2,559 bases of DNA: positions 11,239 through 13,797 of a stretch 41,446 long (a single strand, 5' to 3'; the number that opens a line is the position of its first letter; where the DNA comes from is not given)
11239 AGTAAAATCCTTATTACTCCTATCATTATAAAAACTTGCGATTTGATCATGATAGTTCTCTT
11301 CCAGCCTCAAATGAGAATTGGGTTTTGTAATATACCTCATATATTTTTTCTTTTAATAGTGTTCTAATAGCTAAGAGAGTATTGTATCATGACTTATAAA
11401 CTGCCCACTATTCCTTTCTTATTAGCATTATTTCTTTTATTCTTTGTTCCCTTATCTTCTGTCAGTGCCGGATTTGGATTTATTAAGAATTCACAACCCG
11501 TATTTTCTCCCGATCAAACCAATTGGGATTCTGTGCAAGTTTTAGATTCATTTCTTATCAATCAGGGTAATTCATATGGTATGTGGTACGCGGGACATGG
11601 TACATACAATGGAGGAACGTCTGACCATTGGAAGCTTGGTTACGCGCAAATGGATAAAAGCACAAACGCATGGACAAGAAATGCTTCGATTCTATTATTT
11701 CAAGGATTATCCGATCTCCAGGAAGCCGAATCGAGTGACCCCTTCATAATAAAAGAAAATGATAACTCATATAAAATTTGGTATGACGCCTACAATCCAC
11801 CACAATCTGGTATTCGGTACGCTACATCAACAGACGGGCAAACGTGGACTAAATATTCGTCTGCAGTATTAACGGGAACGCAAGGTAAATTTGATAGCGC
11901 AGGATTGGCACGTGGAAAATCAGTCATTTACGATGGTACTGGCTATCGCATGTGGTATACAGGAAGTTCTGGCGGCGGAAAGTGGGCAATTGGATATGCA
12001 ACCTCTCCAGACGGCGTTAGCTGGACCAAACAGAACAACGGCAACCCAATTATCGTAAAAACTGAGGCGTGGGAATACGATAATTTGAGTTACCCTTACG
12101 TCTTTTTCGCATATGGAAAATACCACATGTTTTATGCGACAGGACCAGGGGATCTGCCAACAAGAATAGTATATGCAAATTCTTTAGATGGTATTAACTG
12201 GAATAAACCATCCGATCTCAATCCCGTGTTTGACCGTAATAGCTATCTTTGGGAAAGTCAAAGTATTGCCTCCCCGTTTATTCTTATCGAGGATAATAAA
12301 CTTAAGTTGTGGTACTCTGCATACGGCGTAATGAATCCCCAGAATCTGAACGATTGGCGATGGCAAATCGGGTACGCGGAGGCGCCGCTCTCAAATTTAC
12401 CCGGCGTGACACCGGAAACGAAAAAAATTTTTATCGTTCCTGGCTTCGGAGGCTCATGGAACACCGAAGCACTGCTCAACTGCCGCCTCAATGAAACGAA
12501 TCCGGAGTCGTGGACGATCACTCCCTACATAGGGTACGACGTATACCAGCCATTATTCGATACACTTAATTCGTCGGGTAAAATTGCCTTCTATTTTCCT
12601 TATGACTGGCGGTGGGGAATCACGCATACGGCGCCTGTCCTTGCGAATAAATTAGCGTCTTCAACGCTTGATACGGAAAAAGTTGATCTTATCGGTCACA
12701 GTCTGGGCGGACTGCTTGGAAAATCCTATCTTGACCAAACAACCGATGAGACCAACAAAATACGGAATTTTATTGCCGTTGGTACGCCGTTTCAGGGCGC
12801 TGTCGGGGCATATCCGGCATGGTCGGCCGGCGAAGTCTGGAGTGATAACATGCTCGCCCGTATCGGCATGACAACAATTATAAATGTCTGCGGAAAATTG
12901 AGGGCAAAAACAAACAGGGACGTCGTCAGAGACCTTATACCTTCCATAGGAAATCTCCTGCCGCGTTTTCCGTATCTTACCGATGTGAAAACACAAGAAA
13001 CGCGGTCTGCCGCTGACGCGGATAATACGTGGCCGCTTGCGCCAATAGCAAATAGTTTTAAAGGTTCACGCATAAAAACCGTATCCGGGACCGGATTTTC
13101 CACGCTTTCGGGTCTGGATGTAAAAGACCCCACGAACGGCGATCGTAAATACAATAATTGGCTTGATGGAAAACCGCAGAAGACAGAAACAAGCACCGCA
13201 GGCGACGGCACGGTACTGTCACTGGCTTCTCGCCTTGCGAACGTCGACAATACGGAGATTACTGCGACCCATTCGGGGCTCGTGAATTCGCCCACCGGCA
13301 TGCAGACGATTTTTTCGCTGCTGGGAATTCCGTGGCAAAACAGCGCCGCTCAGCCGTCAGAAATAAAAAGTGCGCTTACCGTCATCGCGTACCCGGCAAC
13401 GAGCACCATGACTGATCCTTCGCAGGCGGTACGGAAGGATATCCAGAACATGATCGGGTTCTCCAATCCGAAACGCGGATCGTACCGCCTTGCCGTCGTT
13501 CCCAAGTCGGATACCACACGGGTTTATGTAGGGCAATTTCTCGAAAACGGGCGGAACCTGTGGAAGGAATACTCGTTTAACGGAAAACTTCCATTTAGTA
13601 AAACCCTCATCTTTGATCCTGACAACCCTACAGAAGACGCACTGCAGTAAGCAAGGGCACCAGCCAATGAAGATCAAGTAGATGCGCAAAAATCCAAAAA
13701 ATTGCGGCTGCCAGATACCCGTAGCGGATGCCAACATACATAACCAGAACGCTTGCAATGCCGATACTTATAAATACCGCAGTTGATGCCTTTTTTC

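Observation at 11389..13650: Secreted fusion of a five-bladed beta-propeller to an LCAT/PDAT-type lipase-acyltransferase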

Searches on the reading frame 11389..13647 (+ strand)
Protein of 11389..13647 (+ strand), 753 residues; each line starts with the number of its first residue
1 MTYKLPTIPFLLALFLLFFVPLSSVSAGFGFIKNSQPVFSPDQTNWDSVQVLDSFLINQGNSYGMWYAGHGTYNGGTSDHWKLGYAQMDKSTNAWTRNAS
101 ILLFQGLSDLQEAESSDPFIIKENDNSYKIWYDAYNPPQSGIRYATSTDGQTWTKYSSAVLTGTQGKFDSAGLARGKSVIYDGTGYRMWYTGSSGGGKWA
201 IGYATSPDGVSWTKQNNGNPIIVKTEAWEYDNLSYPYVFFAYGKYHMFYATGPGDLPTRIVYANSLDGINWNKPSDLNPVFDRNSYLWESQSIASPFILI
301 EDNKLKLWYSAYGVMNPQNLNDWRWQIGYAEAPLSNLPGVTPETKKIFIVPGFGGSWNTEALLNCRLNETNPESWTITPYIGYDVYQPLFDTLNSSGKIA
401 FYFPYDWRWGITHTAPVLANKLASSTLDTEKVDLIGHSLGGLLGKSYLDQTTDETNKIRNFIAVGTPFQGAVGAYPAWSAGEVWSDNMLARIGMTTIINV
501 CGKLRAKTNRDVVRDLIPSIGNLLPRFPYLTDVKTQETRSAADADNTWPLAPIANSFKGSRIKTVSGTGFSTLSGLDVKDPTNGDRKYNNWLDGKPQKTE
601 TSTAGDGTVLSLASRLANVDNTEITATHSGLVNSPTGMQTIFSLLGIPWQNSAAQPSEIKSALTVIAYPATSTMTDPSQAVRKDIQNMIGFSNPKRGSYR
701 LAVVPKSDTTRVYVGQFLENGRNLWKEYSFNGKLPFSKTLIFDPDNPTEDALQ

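Call 3: search_protein_families(library=pfam, proteins=[window:11389-13647:+], max_evalue=1)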
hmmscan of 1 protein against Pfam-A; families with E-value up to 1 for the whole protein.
window:11389-13647:+ (753 aa): 10 families
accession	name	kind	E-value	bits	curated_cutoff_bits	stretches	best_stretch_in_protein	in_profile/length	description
PF02450.21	LCAT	-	1e-10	41.8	21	1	384-494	67-188/392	Lecithin:cholesterol acyltransferase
PF00251.26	Glyco_hydro_32N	-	1.1e-06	28.9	22.1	1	143-291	41-189/307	Glycosyl hydrolases family 32 N-terminal domain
PF02089.21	Palm_thioest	-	2.2e-05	24.7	26.8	1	421-475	64-117/254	Palmitoyl protein thioesterase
PF04041.19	Glyco_hydro_130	-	2.3e-05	24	26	0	189-250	57-116/320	beta-1,4-mannooligosaccharide phosphorylase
PF07819.20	PGAP1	-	0.00011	22.5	24.3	1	425-472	86-133/233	PGAP1-like alpha/beta domain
PF05057.20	DUF676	-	0.00014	21.9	20.3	1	426-495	74-152/217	Putative serine esterase (DUF676)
PF00561.26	Abhydrolase_1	-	0.0017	18.5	25.8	1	426-468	65-106/245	alpha/beta hydrolase fold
PF24096.1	DUF7379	-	0.0029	18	33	1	418-477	57-121/191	Domain of unknown function (DUF7379)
PF06028.17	DUF915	-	0.0058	16.4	22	1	428-471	101-146/255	Alpha/beta hydrolase of unknown function (DUF915)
PF12697.13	Abhydrolase_6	-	0.029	15.5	26.3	1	349-478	3-105/217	Alpha/beta hydrolase family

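Call 4: search_protein_families(library=ncbifam, proteins=[window:11389-13647:+], max_evalue=1)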
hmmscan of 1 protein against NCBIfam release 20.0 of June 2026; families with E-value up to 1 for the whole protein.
window:11389-13647:+ (753 aa): 2 families
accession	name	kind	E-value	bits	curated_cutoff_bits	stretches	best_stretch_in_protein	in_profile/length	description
NF052550.1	BManbPhaseBMBP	equivalog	3.3e-11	43.1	450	3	200-273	59-132/296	beta-1,2-mannobiose phosphorylase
NF058598.1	BetMansidBT3780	equivalog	1.8e-06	27.3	550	1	80-171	92-186/366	beta-1,2-mannosidase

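Call 5: search_solved_structures(query=window:11389-13647:+, max_evalue=1, show_alignments=3)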
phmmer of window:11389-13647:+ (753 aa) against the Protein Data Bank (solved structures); distinct sequences matched with E-value up to 1: 10.
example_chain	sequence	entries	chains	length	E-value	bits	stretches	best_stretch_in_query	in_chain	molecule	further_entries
3r67_A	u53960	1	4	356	0.00086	21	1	43-213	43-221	putative Glycosidase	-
4onz_A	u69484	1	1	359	0.0061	18.2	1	82-181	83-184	putative glycoside hydrolase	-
3taw_A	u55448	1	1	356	0.012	17.2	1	57-172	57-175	Hypothetical glycoside hydrolase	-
3qc2_A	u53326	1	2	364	0.026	16.1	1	82-213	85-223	glycosyl hydrolase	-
4ak6_A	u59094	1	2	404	0.084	14.4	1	140-231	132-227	ANHYDRO-ALPHA-L-GALACTOSIDASE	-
4ak7_A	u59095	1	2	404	0.13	13.7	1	140-231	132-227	ANHYDRO-ALPHA-L-GALACTOSIDASE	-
4ak5_A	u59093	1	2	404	0.14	13.7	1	140-231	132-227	ANHYDRO-ALPHA-L-GALACTOSIDASE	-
5a7v_B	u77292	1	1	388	0.15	13.6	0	116-217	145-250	PUTATIVE GLYCOSIDASE PH117-RELATED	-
5a7v_A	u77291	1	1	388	0.15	13.6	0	116-217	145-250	PUTATIVE GLYCOSIDASE PH117-RELATED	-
3p2n_A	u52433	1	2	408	0.35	12.4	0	140-222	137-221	3,6-anhydro-alpha-L-galactosidase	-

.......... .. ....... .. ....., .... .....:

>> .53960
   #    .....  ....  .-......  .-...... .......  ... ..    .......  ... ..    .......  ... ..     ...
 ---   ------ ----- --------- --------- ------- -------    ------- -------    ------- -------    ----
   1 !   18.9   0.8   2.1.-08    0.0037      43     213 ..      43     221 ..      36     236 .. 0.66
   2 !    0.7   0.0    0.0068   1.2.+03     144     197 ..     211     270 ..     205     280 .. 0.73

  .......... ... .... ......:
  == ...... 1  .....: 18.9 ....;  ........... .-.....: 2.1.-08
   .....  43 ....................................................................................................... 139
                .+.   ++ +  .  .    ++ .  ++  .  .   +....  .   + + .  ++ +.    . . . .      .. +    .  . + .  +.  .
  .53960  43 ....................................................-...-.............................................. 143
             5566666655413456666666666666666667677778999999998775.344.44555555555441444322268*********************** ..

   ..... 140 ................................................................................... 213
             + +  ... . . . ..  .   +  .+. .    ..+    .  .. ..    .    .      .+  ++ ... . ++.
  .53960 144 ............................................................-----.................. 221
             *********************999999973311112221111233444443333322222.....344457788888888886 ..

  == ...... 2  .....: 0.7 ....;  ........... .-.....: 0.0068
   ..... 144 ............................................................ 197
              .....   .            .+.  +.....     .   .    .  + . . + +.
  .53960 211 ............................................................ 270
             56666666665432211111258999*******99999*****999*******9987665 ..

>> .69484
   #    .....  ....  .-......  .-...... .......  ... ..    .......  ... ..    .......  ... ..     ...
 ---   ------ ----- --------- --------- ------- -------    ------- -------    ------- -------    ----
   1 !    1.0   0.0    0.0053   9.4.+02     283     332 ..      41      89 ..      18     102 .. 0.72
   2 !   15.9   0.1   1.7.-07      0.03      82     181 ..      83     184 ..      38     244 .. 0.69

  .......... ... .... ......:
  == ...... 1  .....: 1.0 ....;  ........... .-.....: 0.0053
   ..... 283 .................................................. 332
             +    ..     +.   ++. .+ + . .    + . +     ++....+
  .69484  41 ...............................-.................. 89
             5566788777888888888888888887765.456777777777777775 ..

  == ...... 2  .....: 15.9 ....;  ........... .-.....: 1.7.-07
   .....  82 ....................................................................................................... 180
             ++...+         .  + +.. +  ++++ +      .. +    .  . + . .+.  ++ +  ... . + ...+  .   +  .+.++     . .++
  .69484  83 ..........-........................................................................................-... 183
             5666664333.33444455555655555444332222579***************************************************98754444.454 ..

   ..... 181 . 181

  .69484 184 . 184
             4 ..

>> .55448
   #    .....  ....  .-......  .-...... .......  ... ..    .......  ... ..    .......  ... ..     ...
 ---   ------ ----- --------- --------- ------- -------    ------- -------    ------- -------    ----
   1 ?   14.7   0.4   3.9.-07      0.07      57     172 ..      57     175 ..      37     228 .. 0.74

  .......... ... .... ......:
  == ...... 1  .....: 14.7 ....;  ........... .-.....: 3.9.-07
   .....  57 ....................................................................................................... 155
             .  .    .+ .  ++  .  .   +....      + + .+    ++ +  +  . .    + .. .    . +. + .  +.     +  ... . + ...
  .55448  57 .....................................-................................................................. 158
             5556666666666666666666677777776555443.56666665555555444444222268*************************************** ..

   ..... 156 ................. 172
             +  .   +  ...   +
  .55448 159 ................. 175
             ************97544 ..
